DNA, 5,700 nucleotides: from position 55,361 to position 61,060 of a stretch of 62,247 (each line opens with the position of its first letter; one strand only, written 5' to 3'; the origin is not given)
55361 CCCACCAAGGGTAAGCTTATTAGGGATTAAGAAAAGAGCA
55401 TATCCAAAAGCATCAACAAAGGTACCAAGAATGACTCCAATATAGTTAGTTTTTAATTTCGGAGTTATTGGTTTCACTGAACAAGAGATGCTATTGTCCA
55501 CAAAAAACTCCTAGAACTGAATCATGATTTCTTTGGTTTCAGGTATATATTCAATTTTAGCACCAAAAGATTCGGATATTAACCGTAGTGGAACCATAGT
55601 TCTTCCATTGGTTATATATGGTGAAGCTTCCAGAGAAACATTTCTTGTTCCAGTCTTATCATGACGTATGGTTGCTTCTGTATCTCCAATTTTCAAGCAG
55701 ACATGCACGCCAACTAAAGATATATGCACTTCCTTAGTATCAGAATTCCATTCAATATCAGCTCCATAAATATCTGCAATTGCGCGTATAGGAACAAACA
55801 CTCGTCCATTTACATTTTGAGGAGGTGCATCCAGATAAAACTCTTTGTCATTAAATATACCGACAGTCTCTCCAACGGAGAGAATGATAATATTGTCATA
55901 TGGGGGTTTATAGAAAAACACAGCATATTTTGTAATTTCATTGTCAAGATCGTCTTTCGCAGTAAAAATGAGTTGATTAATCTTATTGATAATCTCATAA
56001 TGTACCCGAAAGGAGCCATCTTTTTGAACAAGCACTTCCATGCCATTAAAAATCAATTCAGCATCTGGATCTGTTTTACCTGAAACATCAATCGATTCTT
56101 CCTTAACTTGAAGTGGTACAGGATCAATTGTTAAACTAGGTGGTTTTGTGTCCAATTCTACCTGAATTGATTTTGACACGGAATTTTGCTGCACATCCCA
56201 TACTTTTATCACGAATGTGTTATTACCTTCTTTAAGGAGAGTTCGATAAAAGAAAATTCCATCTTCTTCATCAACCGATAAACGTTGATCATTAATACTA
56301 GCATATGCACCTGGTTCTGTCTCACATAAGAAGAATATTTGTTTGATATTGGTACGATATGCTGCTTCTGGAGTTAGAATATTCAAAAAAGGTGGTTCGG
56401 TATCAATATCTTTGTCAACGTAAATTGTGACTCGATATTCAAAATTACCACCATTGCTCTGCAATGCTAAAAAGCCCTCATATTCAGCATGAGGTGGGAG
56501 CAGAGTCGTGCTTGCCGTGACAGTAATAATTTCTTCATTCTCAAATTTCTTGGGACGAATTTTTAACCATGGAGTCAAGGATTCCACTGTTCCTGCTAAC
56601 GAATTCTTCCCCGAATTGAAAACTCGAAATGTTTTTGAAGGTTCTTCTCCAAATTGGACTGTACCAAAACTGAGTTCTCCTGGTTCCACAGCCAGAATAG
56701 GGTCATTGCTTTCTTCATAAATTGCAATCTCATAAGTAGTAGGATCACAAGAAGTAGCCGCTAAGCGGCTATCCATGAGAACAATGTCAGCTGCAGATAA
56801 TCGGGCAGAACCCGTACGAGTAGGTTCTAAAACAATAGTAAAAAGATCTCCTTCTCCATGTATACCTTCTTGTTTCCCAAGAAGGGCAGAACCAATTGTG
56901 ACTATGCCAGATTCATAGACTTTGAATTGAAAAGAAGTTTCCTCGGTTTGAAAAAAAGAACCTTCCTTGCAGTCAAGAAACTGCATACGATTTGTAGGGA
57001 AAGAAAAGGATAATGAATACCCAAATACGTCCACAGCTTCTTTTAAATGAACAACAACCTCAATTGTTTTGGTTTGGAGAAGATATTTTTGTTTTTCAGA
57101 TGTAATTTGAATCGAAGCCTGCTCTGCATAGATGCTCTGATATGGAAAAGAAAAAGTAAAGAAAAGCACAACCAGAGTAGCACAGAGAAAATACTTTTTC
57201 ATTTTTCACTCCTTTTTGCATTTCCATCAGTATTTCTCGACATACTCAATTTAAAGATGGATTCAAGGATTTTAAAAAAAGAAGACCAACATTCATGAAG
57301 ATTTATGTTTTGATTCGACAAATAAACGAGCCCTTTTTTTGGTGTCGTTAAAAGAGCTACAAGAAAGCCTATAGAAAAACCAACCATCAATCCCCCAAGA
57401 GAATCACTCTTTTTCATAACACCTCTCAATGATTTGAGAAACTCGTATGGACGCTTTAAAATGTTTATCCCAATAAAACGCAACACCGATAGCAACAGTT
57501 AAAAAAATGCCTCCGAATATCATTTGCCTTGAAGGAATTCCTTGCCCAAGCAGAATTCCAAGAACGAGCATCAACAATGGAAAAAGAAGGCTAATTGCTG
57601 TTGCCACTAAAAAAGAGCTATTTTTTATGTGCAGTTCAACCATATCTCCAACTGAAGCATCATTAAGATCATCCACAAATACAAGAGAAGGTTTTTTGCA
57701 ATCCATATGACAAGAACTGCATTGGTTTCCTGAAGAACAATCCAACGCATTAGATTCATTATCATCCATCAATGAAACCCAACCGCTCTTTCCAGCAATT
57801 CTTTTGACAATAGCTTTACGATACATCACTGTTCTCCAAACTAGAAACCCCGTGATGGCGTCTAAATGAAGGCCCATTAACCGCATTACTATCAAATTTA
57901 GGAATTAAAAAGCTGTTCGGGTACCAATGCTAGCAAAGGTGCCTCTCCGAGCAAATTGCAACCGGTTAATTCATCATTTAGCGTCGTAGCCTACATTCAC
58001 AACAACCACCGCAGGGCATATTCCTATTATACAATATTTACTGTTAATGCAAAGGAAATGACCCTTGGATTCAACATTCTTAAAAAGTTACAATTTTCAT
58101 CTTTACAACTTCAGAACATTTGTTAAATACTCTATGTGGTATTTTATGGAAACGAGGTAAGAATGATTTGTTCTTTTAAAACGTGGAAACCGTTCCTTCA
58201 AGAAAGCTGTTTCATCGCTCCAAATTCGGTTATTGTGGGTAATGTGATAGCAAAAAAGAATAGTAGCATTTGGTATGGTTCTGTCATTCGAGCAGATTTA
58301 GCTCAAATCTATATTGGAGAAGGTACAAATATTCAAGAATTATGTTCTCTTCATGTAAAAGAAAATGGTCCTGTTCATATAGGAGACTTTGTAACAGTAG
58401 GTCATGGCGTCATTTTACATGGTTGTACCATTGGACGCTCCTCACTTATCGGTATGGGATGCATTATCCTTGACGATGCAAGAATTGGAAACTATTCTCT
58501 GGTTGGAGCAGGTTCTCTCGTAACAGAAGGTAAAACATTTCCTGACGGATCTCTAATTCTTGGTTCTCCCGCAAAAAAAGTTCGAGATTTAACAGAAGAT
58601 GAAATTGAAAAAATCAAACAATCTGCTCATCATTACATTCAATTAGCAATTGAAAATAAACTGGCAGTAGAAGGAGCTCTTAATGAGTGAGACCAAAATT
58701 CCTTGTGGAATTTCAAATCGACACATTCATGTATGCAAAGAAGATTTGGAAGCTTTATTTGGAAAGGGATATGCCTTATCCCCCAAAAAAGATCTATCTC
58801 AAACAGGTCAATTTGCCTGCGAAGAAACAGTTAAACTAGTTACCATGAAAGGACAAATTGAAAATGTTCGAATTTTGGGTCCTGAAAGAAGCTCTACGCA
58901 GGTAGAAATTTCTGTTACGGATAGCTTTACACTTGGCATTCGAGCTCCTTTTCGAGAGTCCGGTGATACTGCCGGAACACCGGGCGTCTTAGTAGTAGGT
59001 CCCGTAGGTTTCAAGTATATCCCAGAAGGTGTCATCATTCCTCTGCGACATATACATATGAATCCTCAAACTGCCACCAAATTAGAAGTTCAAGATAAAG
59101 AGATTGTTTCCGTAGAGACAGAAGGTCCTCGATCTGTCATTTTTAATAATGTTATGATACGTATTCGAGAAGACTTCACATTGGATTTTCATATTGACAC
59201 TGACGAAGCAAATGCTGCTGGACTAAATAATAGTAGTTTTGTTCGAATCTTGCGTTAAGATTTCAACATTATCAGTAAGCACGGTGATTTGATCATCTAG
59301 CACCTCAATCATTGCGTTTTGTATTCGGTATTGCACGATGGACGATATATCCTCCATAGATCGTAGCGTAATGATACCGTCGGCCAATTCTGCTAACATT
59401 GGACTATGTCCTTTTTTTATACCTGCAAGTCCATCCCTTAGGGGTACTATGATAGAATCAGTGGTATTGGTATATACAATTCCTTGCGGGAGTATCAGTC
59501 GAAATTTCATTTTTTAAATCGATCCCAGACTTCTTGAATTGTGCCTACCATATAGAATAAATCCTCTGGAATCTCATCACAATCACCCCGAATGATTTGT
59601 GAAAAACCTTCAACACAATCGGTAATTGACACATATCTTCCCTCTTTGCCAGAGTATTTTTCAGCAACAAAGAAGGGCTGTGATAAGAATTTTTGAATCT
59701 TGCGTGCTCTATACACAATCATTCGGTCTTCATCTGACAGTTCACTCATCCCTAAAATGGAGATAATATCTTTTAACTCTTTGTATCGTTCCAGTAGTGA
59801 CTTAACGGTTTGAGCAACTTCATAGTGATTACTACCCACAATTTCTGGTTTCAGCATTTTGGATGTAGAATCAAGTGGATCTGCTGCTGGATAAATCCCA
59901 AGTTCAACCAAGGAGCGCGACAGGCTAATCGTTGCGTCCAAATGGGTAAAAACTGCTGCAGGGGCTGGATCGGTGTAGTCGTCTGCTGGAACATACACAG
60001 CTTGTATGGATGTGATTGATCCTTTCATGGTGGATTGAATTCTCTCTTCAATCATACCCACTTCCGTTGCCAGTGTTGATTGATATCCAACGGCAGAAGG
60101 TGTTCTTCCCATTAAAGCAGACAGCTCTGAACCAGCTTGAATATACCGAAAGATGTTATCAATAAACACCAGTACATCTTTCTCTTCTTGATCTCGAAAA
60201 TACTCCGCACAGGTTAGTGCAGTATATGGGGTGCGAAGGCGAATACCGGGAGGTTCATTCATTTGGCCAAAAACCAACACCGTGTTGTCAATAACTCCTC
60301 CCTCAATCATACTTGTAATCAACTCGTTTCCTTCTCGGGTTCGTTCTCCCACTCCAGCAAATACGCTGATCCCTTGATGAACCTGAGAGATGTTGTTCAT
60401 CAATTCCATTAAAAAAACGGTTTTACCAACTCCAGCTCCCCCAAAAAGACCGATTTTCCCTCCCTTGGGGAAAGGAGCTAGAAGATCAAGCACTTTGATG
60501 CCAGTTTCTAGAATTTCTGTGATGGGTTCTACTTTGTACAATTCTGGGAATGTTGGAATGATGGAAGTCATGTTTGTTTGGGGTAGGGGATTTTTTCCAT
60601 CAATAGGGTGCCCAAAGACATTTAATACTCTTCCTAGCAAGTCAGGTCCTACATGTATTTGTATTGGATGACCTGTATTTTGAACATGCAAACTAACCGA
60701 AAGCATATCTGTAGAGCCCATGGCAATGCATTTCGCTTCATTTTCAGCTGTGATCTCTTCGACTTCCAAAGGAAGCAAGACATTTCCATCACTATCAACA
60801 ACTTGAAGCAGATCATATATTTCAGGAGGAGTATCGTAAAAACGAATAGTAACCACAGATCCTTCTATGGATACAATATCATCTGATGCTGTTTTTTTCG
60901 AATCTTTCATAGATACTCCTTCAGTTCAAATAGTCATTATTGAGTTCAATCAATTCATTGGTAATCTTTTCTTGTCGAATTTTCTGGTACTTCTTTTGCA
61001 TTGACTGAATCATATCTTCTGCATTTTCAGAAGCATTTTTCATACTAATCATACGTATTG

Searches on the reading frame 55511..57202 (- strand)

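Call 81: search_protein_families(library=pfam, proteins=[window:55511-57202:-], max_evalue=0.00001)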
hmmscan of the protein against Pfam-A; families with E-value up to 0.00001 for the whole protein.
window:55511-57202:- (563 aa): 3 families
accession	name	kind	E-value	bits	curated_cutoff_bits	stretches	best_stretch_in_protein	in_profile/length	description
PF07833.16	Cu_amine_oxidN1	-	1.2e-28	99.7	24.2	1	450-561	2-108/108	Copper amine oxidase N-terminal domain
PF09136.16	Glucodextran_B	-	8.2e-11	42.1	27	0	355-426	1-76/83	Glucodextranase, domain B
PF00963.24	Cohesin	-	1.1e-06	29.3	24.1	1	45-134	14-108/139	Cohesin domain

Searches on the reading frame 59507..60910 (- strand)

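Call 81: search_protein_families(library=pfam, proteins=[window:59507-60910:-], max_evalue=0.00001)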
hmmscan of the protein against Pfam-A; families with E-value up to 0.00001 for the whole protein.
window:59507-60910:- (467 aa): 2 families
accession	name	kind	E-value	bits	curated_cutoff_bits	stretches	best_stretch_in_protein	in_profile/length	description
PF00006.31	ATP-synt_ab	-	2.1e-70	237.1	29.5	1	137-350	1-213/213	ATP synthase alpha/beta family, nucleotide-binding domain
PF22919.1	ATP-synt_VA_C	-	2.9e-15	56.6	24.7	1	355-419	5-71/101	C-terminal domain of V and A type ATP synthase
